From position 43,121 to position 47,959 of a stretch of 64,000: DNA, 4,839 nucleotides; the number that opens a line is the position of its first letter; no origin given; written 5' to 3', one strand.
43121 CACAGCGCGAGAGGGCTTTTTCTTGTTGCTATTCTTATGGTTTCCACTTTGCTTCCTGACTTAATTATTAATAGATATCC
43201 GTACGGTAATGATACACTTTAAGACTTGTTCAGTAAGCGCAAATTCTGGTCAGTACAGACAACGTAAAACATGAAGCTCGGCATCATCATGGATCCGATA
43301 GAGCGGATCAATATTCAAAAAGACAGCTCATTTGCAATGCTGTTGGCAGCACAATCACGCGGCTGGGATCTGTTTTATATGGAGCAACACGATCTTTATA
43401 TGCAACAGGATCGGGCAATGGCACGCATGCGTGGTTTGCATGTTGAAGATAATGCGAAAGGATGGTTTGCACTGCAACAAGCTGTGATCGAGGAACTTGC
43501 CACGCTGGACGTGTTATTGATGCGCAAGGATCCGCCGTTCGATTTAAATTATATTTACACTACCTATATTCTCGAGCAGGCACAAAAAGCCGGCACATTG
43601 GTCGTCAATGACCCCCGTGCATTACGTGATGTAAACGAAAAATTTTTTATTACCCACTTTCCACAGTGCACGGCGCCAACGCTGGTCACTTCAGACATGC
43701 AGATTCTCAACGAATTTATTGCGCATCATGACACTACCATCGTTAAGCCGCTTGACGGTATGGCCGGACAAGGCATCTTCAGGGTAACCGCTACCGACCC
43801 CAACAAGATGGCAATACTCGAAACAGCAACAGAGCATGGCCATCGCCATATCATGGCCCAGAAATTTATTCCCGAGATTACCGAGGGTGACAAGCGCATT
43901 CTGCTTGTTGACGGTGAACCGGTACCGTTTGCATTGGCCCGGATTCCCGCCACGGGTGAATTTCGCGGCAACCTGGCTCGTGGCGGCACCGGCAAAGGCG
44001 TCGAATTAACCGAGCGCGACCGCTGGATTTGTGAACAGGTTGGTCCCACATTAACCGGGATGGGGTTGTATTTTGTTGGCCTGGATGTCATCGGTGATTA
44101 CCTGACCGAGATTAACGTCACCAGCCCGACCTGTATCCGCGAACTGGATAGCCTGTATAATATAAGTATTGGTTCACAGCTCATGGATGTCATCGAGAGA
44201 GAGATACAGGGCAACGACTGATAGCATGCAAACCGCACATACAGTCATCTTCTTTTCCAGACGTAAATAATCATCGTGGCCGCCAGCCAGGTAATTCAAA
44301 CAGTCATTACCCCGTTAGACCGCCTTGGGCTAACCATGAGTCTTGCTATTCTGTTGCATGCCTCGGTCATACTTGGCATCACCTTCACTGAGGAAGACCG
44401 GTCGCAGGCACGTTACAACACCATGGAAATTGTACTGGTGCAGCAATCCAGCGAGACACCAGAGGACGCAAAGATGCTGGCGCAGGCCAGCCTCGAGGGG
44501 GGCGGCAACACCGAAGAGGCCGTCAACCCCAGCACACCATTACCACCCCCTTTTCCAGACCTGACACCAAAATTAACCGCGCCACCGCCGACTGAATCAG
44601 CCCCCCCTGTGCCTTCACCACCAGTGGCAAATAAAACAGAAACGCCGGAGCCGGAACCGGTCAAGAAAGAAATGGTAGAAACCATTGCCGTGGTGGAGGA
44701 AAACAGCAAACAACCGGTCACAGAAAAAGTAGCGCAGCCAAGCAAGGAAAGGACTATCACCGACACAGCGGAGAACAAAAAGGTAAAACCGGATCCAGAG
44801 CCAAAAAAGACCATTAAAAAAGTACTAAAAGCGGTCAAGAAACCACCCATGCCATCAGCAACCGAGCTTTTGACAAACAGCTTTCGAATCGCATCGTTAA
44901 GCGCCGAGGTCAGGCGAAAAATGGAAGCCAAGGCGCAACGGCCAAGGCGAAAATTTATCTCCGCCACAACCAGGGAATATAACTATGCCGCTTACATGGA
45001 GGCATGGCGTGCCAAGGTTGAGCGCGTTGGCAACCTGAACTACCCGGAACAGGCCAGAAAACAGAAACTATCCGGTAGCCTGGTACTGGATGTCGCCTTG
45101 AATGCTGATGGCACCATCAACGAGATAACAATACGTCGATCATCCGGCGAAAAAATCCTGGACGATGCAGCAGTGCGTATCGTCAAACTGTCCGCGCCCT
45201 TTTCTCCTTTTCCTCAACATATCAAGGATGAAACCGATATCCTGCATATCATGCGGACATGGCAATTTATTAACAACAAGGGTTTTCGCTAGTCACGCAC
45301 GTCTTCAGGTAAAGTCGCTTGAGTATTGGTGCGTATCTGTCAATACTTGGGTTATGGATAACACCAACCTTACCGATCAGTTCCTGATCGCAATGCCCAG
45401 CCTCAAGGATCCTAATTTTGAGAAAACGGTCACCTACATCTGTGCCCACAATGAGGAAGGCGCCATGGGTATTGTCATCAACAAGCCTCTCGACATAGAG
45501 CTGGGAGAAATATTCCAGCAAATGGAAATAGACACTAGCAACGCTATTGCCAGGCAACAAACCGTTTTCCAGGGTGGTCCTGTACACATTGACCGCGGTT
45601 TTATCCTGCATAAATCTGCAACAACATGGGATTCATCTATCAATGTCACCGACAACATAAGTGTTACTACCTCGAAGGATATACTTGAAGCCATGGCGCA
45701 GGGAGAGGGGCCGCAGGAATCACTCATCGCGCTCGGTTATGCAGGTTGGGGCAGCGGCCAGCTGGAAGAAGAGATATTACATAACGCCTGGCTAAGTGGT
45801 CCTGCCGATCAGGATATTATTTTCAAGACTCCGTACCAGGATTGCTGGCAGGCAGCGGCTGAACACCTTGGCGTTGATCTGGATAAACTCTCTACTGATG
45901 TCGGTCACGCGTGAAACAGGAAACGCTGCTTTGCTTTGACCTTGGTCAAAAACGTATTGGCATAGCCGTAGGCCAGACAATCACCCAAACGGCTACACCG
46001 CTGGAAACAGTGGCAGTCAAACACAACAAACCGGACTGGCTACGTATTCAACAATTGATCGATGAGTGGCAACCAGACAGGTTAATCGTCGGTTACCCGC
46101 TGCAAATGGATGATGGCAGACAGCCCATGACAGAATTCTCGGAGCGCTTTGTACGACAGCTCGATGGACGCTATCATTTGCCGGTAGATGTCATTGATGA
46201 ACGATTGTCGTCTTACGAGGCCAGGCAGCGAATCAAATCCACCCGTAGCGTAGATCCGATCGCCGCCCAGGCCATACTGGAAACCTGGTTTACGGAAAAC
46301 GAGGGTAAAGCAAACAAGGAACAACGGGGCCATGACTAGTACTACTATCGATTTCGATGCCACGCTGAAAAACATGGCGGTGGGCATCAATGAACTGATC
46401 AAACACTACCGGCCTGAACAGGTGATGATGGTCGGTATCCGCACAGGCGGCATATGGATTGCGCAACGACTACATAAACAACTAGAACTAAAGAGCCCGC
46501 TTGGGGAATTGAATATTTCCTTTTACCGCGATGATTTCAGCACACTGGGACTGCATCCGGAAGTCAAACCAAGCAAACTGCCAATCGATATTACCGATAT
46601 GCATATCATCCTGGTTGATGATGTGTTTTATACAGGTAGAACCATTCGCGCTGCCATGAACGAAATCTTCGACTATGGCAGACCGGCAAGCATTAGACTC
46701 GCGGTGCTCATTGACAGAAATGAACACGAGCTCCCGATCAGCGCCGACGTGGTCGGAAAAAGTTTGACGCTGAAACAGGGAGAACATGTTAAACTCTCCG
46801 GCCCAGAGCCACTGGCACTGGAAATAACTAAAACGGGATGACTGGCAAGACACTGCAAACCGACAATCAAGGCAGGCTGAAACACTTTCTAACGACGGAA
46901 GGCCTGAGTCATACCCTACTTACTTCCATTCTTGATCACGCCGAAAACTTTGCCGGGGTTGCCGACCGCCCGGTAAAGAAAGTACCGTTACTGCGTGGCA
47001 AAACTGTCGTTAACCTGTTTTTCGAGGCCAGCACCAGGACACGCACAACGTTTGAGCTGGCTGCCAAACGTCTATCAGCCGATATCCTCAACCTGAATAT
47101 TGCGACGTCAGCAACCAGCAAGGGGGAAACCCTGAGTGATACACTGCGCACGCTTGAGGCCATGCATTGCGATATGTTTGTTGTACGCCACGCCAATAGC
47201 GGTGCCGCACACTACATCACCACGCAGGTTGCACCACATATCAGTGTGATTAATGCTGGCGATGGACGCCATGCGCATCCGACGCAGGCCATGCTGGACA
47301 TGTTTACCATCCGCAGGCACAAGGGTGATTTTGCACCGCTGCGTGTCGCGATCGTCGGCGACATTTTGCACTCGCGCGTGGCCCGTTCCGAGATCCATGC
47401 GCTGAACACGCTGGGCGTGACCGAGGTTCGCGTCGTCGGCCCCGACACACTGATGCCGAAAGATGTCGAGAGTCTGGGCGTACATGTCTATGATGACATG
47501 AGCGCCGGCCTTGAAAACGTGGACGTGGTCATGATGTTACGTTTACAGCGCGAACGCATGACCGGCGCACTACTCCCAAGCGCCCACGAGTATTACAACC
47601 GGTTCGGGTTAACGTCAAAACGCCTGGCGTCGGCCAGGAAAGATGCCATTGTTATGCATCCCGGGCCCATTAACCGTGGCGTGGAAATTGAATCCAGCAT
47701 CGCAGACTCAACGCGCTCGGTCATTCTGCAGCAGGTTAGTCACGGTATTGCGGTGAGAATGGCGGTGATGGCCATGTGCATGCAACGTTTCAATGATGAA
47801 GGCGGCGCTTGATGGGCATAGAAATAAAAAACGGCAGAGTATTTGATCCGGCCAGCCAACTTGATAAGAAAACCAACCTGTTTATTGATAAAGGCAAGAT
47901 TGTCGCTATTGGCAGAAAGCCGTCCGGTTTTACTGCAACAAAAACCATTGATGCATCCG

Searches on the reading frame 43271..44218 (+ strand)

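Call 33: search_protein_families(library=pfam, proteins=[window:43271-44218:+], max_evalue=0.000001)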
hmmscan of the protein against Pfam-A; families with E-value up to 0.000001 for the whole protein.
window:43271-44218:+ (316 aa): 3 families
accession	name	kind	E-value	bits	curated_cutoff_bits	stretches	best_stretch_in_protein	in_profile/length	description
PF02955.21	GSH-S_ATP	-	8.4e-74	247.2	23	1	123-296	1-174/175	Prokaryotic glutathione synthetase, ATP-grasp domain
PF02951.20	GSH-S_N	-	1.4e-47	161.1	21.3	1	1-119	1-119/119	Prokaryotic glutathione synthetase, N-terminal domain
PF08443.16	RimK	-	1.8e-13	51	21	1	141-307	25-187/188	RimK-like ATP-grasp domain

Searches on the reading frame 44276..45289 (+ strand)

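Call 33: search_protein_families(library=pfam, proteins=[window:44276-45289:+], max_evalue=0.000001)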
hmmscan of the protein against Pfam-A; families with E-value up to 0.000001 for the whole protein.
window:44276-45289:+ (338 aa): 2 families
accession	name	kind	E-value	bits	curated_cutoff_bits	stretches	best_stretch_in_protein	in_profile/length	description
PF03544.19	TonB_C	-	8.5e-17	61.8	24.6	1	253-320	2-67/79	Gram-negative bacterial TonB protein C-terminal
PF13103.11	TonB_2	-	2.3e-07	31.3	22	1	244-315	4-73/85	TonB C terminal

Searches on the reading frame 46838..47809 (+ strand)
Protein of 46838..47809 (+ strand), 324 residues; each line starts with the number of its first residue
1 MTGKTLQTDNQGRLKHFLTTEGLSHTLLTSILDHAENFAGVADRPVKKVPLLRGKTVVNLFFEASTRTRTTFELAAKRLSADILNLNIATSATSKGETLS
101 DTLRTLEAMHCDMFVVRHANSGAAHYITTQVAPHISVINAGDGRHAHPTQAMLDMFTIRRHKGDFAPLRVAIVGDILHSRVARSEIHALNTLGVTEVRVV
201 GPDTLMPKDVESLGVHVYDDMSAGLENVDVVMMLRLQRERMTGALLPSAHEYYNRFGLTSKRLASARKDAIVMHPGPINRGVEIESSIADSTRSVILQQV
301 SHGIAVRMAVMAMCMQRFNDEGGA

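Call 34: search_protein_families(library=pfam, proteins=[window:46838-47809:+], max_evalue=0.000001)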
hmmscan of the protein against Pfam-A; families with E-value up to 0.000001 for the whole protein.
window:46838-47809:+ (324 aa): 2 families
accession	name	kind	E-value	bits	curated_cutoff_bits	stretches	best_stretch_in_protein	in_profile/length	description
PF02729.26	OTCace_N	-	4.6e-42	144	29.9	1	15-159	1-147/148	Aspartate/ornithine carbamoyltransferase, carbamoyl-P binding domain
PF00185.30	OTCace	-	1.3e-25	90.7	29.4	1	168-313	3-156/157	Aspartate/ornithine carbamoyltransferase, Asp/Orn binding domain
